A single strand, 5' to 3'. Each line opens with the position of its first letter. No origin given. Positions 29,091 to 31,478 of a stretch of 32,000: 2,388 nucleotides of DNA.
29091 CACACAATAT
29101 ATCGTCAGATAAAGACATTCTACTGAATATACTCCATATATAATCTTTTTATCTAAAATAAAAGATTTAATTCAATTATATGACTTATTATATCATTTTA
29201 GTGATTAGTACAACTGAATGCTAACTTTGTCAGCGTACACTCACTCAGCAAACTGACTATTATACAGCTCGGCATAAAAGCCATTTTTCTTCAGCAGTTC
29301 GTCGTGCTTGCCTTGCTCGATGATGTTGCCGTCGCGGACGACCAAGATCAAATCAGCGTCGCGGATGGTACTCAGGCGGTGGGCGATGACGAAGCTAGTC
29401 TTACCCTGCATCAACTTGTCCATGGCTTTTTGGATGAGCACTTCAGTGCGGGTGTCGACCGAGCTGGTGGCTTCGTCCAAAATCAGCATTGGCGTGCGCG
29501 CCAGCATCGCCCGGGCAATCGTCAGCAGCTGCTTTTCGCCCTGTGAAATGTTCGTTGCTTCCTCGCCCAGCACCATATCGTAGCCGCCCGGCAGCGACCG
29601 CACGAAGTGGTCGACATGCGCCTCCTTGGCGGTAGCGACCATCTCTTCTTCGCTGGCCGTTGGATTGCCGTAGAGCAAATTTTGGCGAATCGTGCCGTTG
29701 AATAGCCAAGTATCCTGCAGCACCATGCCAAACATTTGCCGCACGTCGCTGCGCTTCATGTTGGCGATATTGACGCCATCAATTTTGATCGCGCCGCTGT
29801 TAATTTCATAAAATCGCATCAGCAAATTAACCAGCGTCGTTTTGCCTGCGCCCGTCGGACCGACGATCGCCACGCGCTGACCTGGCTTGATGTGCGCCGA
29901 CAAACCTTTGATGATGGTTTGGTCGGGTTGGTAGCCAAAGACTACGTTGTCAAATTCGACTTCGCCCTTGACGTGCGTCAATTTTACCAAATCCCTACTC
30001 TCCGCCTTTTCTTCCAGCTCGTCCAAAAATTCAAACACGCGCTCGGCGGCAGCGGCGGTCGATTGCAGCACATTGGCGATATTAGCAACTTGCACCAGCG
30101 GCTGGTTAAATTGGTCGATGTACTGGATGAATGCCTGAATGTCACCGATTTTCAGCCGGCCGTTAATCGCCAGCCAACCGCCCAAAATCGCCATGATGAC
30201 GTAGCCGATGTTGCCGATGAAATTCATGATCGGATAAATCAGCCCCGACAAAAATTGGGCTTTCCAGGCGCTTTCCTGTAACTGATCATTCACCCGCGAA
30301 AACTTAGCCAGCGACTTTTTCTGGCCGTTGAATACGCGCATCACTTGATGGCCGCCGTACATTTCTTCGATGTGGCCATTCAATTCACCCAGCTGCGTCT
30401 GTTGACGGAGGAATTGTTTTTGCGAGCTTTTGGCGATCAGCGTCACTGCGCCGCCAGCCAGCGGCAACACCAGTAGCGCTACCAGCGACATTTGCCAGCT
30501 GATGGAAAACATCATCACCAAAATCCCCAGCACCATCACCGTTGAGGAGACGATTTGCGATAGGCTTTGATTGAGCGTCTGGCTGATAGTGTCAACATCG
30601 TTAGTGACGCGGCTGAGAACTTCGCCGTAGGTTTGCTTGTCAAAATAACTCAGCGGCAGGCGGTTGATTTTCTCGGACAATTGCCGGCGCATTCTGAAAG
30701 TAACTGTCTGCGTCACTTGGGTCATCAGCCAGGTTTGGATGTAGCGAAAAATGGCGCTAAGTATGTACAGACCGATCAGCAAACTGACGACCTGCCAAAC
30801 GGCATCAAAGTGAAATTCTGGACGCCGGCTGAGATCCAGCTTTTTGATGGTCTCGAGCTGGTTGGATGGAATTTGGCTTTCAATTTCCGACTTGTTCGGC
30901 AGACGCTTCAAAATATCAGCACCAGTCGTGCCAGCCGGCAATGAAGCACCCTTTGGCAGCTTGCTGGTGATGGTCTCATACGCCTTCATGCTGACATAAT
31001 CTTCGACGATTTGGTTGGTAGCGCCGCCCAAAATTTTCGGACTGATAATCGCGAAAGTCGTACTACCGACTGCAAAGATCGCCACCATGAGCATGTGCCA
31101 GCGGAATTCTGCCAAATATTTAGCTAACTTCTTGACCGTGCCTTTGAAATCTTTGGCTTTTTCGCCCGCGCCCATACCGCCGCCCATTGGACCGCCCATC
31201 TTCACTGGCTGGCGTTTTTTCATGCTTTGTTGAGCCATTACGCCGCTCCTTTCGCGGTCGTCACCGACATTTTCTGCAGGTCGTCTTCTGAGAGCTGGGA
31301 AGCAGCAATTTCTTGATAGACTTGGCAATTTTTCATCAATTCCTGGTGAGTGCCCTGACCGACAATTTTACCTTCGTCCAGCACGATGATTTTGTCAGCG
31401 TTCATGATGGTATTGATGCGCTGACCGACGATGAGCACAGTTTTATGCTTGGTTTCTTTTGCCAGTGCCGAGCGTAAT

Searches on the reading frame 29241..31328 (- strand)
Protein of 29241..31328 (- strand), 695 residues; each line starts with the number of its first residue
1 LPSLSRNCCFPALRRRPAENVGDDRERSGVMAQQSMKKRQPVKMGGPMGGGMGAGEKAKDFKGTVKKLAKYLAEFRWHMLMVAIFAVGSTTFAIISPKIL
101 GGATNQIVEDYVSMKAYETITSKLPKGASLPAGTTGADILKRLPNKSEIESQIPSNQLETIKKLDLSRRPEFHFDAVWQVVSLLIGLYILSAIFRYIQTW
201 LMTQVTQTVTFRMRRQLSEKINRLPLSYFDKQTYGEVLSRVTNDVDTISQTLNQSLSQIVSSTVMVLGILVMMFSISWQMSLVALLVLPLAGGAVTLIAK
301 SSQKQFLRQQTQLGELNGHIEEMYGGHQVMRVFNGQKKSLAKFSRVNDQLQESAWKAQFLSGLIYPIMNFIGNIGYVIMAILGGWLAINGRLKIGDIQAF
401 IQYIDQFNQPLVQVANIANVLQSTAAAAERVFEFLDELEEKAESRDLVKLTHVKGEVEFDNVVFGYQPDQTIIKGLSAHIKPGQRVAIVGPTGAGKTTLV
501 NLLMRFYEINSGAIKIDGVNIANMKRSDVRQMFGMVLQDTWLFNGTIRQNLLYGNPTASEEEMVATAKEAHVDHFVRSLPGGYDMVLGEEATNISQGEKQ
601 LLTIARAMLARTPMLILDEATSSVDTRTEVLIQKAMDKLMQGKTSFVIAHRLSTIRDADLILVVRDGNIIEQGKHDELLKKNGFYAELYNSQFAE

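Call 80: search_protein_families(library=pfam, proteins=[window:29241-31328:-], max_evalue=0.01)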
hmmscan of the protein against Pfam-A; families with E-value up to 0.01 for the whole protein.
window:29241-31328:- (695 aa): 11 families
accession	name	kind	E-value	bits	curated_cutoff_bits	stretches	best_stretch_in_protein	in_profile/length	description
PF00664.28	ABC_membrane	-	1.1e-54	186.4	28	1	175-411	38-274/274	ABC transporter transmembrane region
PF00005.33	ABC_tran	-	1.1e-29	104.2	25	1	474-622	2-137/137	ABC transporter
PF02463.25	SMC_N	-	6.9e-06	26.1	40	1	538-664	135-211/220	RecF/RecN/SMC N terminal domain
PF13401.12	AAA_22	-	0.00011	22.9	27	1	486-564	8-72/130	AAA domain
PF00004.35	AAA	-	0.001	20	21.2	0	487-586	2-38/131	ATPase family associated with various cellular activities (AAA)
PF03193.22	RsgA_GTPase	-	0.0011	19.3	30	1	467-514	91-137/174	RsgA GTPase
PF06472.20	ABC_membrane_2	-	0.0011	18.8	24.4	1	170-311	51-191/269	ABC transporter transmembrane region 2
PF01926.29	MMR_HSR1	-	0.002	18.7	21.9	0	485-505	1-21/113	50S ribosome-binding GTPase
PF02367.23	TsaE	-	0.0032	17.9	26.6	0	472-510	10-48/128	Threonylcarbamoyl adenosine biosynthesis protein TsaE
PF13191.12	AAA_16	-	0.0055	17.7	32.6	0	484-520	25-62/167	AAA ATPase domain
PF03266.21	NTPase_1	-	0.0079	16.5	23.9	0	485-536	1-50/168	NTPase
